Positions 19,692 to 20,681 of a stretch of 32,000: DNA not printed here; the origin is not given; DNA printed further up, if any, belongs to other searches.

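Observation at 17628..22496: Five-gene orphan island with divergent consensus promoters: candidate undescribed small-molecule or effector system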

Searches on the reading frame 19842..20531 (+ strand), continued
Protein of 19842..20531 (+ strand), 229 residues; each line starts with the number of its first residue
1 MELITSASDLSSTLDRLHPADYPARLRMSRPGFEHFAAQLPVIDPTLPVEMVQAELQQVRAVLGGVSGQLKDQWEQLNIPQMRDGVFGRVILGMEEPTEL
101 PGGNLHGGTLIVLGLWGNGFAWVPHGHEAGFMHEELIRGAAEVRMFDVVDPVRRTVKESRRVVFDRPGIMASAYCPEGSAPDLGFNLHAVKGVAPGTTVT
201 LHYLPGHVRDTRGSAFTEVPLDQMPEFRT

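Call 57: fold_search(model_id=the predicted structure, library=pdb)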
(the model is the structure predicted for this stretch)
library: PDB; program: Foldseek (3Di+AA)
matches with E <= 10: 1731; with E <= 0.001: 150
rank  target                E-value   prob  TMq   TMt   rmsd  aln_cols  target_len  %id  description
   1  5efu                  7.2e-07  1.00  0.42  0.51   8.6       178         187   16  Resting state of rat cysteine dioxygenase H155Q variant (released 2016-10-26)
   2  6u4s                  7.6e-07  1.00  0.43  0.51   8.5       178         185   18  wild type cysteine dioxygenase (released 2020-07-08)
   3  4z82                  9.6e-07  1.00  0.42  0.51   8.5       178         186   18  Cysteine bound rat cysteine dioxygenase C164S variant at pH 8.1 (released 2016-06-01)
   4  5fdb                  9.6e-07  1.00  0.42  0.50   8.5       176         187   18  Iron free rat cysteine dioxygenase R60QC164R variant (released 2016-12-21)
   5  4qm9_A                1.1e-06  1.00  0.50  0.71   6.3       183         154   12  Crystal Structure of a Putative Cysteine Dioxygenase From Bacillus subtilis with Cys-bound (released 2014-11-19)
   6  6e87                  1.3e-06  1.00  0.42  0.50   8.5       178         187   17  Crystal structure of ferrous form of the crosslinked human cysteine dioxygenase in the anaerobic condition (released 2019-04-17)
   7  6u1m                  1.3e-06  1.00  0.40  0.48   8.9       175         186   19  Resting state of rat cysteine dioxygenase R60E variant (released 2019-10-30)
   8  4yyo                  1.4e-06  1.00  0.40  0.48   8.8       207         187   18  Resting state of rat cysteine dioxygenase C164S variant (released 2016-06-01)
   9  2atf                  1.5e-06  1.00  0.42  0.51   8.4       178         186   19  X-RAY STRUCTURE OF cysteine dioxygenase type I FROM MUS MUSCULUS MM.241056 (released 2005-10-18)
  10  4pix                  1.5e-06  1.00  0.43  0.51   8.4       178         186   20  Unliganded Cysteine Dioxygenase C93A variant at pH 6.2 (released 2016-02-17)
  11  4ysf                  1.7e-06  1.00  0.41  0.48   8.8       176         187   16  Resting state of rat cysteine dioxygenase H155N variant (released 2016-07-20)
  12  4xfa                  1.9e-06  1.00  0.43  0.51   8.4       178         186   18  cysteine dioxygenase variant - Y157F at pH 8.0 in complex with homocysteine (released 2016-02-24)
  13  6bgf                  2.6e-06  1.00  0.41  0.49   8.6       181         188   16  Crystal structure of cysteine-bound ferrous form of the crosslinked human cysteine dioxygenase (released 2017-12-13)
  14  5ezw                  3.2e-06  1.00  0.42  0.50   8.7       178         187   17  Thiosulfate bound rat cysteine dioxygenase Y157H variant (released 2016-11-09)
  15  4ubh                  3.2e-06  1.00  0.42  0.50   8.7       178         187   18  Resting state of rat cysteine dioxygenase Y157F variant (released 2015-02-11)
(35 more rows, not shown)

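Call 60: find_related_loci(query=A6, collection=viral_contigs, flank=6000)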
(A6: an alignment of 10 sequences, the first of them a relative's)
Query A6 (336 aa) in viral_contigs; peptide patterns used: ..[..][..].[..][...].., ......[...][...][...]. (x = any residue, [..] = any of these).
26 stretches matched a pattern; 4 encode a relative of the query (tblastn E <= 1e-3); 4 distinct loci.
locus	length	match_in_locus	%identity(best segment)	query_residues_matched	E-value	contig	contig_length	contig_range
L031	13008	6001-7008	100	1-336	0e+0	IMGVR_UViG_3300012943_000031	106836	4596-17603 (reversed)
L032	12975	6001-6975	51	4-332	1e-102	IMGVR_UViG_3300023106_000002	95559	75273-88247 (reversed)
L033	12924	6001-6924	50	1-320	5e-98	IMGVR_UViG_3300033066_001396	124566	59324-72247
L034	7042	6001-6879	38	21-331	1e-51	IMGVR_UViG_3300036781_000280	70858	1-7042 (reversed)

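Call 64: search_protein_families(library=phrogs, proteins=[window:19842-20531:+, L030:7001-8011:+, L030:8029-8964:+, L030:8974-9306:+, L029:8075-8488:+], max_evalue=0.01)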
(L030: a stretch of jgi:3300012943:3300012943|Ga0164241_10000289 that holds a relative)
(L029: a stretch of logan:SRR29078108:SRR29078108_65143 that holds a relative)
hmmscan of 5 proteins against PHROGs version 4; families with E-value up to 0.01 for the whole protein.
window:19842-20531:+ (229 aa): 0 families

L030:7001-8011:+ (336 aa): 0 families

L030:8029-8964:+ (311 aa): 0 families

L030:8974-9306:+ (110 aa): 0 families

L029:8075-8488:+ (137 aa): 0 families

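Call 65: search_protein_families(library=padloc, proteins=[window:19842-20531:+, L030:7001-8011:+, L030:8029-8964:+, L030:8974-9306:+, L029:8075-8488:+], max_evalue=0.01)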
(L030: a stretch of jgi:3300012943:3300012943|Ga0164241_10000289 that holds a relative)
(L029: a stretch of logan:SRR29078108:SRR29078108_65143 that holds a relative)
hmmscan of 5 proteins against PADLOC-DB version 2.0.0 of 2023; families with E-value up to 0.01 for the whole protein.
window:19842-20531:+ (229 aa): 0 families

L030:7001-8011:+ (336 aa): 0 families

L030:8029-8964:+ (311 aa): 0 families

L030:8974-9306:+ (110 aa): 0 families

L029:8075-8488:+ (137 aa): 0 families

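Call 79: find_related_loci(query=A6, collection=metagenome_contigs, flank=5000)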
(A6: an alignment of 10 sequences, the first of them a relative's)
Query A6 (336 aa) in metagenome_contigs; peptide patterns used: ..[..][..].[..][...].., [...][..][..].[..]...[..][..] (x = any residue, [..] = any of these).
59 stretches matched a pattern; 17 encode a relative of the query (tblastn E <= 1e-3); 17 distinct loci.
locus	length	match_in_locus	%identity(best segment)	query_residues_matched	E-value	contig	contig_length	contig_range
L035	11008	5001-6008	100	1-336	0e+0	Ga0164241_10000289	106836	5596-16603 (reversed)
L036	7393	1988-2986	54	1-332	1e-114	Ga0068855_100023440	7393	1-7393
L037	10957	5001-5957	55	2-322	2e-109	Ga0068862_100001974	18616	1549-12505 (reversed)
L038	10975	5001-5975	51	4-332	2e-102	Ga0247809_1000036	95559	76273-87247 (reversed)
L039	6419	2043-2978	52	5-331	5e-97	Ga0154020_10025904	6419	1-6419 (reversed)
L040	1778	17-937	48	14-327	2e-99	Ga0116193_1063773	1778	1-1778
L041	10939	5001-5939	48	1-327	2e-86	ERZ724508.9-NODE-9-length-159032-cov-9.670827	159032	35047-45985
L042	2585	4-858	52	43-330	3e-84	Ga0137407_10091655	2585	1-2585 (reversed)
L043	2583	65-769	57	107-336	6e-83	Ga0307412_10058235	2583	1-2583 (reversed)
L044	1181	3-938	41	40-331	7e-73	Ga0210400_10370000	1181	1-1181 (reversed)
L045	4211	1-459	62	184-336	1e-61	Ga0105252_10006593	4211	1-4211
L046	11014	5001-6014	43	27-332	4e-76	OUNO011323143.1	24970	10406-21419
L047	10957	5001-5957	34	1-320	7e-51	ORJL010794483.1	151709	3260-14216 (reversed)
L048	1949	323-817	54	166-330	5e-49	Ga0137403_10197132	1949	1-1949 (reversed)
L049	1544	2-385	62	203-331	1e-48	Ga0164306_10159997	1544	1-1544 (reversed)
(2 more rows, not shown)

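Call 86: search_protein_families(library=phrogs, proteins=[L033:436-1719:+, L033:3419-5020:+, L033:10692-11390:+, L032:8509-9252:+, L032:3904-4467:+, L032:7056-7583:+, L041:2635-3450:+, L037:176-997:+, L046:44-3187:+, L046:9235-10356:+], max_evalue=0.001)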
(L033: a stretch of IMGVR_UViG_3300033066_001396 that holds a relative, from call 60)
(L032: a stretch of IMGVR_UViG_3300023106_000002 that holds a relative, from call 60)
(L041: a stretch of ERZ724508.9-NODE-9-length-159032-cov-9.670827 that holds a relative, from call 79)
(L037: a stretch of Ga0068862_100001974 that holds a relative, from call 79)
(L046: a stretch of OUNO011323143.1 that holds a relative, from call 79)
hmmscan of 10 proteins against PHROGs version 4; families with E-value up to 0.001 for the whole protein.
L033:436-1719:+ (427 aa): 0 families

L033:3419-5020:+ (533 aa): 12 families
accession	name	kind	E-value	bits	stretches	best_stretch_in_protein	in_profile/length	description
phrog_32703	-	unknown function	9.6e-135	451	2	3-405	8-421/480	-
phrog_31814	-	other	6.6e-24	85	1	1-90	6-94/95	DNA methyltransferase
phrog_15406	-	other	1.1e-21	76.8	1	4-174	1249-1423/2789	DNA methyltransferase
phrog_9133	-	unknown function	1.6e-21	77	1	5-178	735-915/1259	-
phrog_11358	-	unknown function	1.3e-20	73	1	3-172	1845-2019/3431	-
phrog_6263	-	other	3.6e-19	69.8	1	5-123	393-514/548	DNA methyltransferase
phrog_799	-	other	2e-17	64.5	1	5-121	213-320/458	DNA methyltransferase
phrog_9793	-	unknown function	1.1e-14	54.7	1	6-115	605-715/772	-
phrog_22901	-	unknown function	3.2e-14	52.2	1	6-170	635-804/1394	-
phrog_18947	-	unknown function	4.2e-13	48.5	1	6-146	569-711/1537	-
phrog_3820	-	other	4e-05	23.8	1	14-96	59-141/255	DNA methyltransferase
phrog_10691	-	unknown function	0.00097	16.5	0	3-105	2356-2463/3925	-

L033:10692-11390:+ (232 aa): 0 families

L032:8509-9252:+ (247 aa): 0 families

L032:3904-4467:+ (187 aa): 0 families

L032:7056-7583:+ (175 aa): 0 families

L041:2635-3450:+ (271 aa): 2 families
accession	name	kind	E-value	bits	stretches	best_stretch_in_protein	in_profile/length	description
phrog_1843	-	unknown function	7e-16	59.7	1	66-242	13-201/222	-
phrog_8970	-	unknown function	6.9e-11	43.2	1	66-145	12-83/205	-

L037:176-997:+ (273 aa): 1 family
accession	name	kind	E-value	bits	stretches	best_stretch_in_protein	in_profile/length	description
phrog_15934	-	unknown function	8.5e-05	23.2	1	227-254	259-286/305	-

L046:44-3187:+ (1047 aa): 0 families

L046:9235-10356:+ (373 aa): 3 families
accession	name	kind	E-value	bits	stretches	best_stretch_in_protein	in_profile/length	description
phrog_25354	-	unknown function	2.1e-36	126.1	1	9-372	172-540/1216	-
phrog_2987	-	DNA, RNA and nucleotide metabolism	3.2e-06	27.1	1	188-330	309-463/478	RNA polymerase beta subunit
phrog_2986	-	DNA, RNA and nucleotide metabolism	0.00022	20.6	0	269-306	469-506/539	RNA polymerase beta subunit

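Call 93: fold_search(model_id=the predicted structure, library=viral)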
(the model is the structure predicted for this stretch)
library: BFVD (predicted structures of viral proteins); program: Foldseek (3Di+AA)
matches with E <= 10: 1541; with E <= 0.001: 10
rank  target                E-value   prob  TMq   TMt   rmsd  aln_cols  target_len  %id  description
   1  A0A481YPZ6            1.2e-05  1.00  0.42  0.57  11.0       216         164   11  Cysteine dioxygenase type I [Iridovirus LCIVAC01]
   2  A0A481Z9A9            2.4e-04  1.00  0.29  0.48   7.9       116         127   12  Cupin domain protein [Pithovirus LCPAC202]
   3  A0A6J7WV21            2.5e-04  1.00  0.30  0.42   8.9       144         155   12  Uncharacterized protein [uncultured Caudovirales phage]
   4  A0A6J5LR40            2.7e-04  1.00  0.25  0.41   8.1       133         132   16  Uncharacterized protein [uncultured Caudovirales phage]
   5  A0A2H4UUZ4            2.9e-04  1.00  0.29  0.46   7.0       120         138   10  Mannose-6-phosphate isomerase [Bodo saltans virus]
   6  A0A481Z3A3            4.8e-04  1.00  0.34  0.28   4.3       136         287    8  Cupin domain protein [Pithovirus LCPAC101]
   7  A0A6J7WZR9            5.1e-04  1.00  0.28  0.37  13.4       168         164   14  Uncharacterized protein [uncultured Caudovirales phage]
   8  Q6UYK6                7.2e-04  1.00  0.34  0.30   9.0       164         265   12  Uncharacterized protein [Burkholderia phage BcepNazgul]
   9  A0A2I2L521            7.6e-04  0.98  0.29  0.19  10.3       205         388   12  2OG-Fe(II) oxygenase [Orpheovirus IHUMI-LCC2]
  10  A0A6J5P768            8.1e-04  0.99  0.27  0.36  15.2       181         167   13  Cupin domain-containing protein [uncultured Caudovirales phage]
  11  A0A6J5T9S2            1.0e-03  1.00  0.33  0.41   7.4       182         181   10  Uncharacterized protein [uncultured Caudovirales phage]
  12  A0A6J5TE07            1.0e-03  0.98  0.28  0.35  11.7       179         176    9  Uncharacterized protein [uncultured Caudovirales phage]
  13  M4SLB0                1.1e-03  1.00  0.30  0.45   6.9       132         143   14  Cupin domain containing protein [Cellulophaga phage phiST]
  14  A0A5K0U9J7            1.3e-03  1.00  0.28  0.41   8.4       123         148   11  Cupin [Yasminevirus sp. GU-2018]
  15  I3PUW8                1.3e-03  0.96  0.28  0.36  18.5       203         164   11  (no name in the UniProt tables at hand)
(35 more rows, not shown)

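Call 95: find_encoding_contigs(protein=P0023, flank=8000, max_places=2)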
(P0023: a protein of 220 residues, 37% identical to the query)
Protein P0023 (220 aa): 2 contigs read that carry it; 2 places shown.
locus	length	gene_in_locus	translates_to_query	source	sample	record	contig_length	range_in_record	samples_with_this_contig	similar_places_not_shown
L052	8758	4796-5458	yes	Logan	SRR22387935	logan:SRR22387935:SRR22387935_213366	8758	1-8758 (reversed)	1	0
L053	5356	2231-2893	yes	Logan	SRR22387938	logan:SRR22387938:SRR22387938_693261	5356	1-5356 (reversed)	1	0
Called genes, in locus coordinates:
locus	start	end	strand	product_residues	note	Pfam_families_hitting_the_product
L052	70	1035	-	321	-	PF03781:FGE-sulfatase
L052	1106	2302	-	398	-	-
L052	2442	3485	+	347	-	-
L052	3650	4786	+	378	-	PF05141:DIT1_PvcA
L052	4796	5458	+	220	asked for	-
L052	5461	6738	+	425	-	PF01937:ARMT1-like_dom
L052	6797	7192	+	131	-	PF05168:HEPN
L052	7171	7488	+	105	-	PF01909:NTP_transf_2, PF18765:Polbeta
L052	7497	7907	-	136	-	PF05168:HEPN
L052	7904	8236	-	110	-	PF01909:NTP_transf_2 (weak), PF18765:Polbeta (weak)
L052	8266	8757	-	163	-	?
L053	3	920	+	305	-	?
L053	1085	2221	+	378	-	PF05141:DIT1_PvcA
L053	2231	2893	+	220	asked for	-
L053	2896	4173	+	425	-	PF01937:ARMT1-like_dom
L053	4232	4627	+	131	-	PF05168:HEPN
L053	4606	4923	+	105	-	PF01909:NTP_transf_2, PF18765:Polbeta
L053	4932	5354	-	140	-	?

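Call 96: find_encoding_contigs(protein=P0125, flank=8000, max_places=1)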
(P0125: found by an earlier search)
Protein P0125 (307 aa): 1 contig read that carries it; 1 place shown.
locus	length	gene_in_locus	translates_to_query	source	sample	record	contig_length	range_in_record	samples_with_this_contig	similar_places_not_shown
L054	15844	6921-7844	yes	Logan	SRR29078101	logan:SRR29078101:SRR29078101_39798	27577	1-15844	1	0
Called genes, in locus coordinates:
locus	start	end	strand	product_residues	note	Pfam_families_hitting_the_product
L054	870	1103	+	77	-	-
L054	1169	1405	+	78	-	-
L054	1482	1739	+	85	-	PF24229:Phage_TreK (weak)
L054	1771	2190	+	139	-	-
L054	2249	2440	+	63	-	-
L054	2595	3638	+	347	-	PF06067:DUF932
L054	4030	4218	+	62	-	-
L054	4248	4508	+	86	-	-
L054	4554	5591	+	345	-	-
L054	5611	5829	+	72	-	-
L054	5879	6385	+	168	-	-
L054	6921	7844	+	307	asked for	-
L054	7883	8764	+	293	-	PF05141:DIT1_PvcA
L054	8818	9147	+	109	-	-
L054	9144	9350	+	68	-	-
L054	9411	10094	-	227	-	PF09588:YqaJ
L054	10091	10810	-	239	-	-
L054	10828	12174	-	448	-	-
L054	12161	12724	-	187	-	-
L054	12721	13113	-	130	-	-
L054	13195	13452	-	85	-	-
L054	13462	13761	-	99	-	-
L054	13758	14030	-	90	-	-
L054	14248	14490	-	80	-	PF00196:GerE, PF08281:Sigma70_r4_2 (weak), PF13384:HTH_23 (weak)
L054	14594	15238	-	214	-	PF08924:Rv2525c_GlyHyd-like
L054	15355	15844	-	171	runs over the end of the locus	-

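Call 98: search_protein_families(library=pfam, proteins=[L052:2442-3485:+, L052:1106-2302:-, L052:5461-6738:+, L028:8755-9123:+, L028:5150-5548:+, L028:4488-5045:+, L054:8818-9147:+], max_evalue=0.1)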
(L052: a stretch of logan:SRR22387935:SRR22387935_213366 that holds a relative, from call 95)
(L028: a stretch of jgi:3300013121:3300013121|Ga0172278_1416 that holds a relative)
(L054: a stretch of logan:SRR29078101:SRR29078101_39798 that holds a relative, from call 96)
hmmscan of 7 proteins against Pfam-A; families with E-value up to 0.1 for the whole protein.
L052:2442-3485:+ (347 aa): 1 family
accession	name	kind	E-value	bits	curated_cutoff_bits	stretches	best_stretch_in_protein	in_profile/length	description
PF00903.31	Glyoxalase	-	0.0019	19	20.6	1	24-125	7-117/121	Glyoxalase/Bleomycin resistance protein/Dioxygenase superfamily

L052:1106-2302:- (398 aa): 1 family
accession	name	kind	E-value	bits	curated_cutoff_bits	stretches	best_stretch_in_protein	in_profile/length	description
PF20392.3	DUF6687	-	0.068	12.7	27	0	22-104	85-171/339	Family of unknown function (DUF6687)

L052:5461-6738:+ (425 aa): 1 family
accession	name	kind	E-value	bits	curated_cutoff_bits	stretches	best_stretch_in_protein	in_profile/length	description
PF01937.24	ARMT1-like_dom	-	3e-17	63.2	25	1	213-410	141-310/311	Damage-control phosphatase ARMT1-like domain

L028:8755-9123:+ (122 aa): 0 families

L028:5150-5548:+ (132 aa): 0 families

L028:4488-5045:+ (185 aa): 0 families

L054:8818-9147:+ (109 aa): 0 families
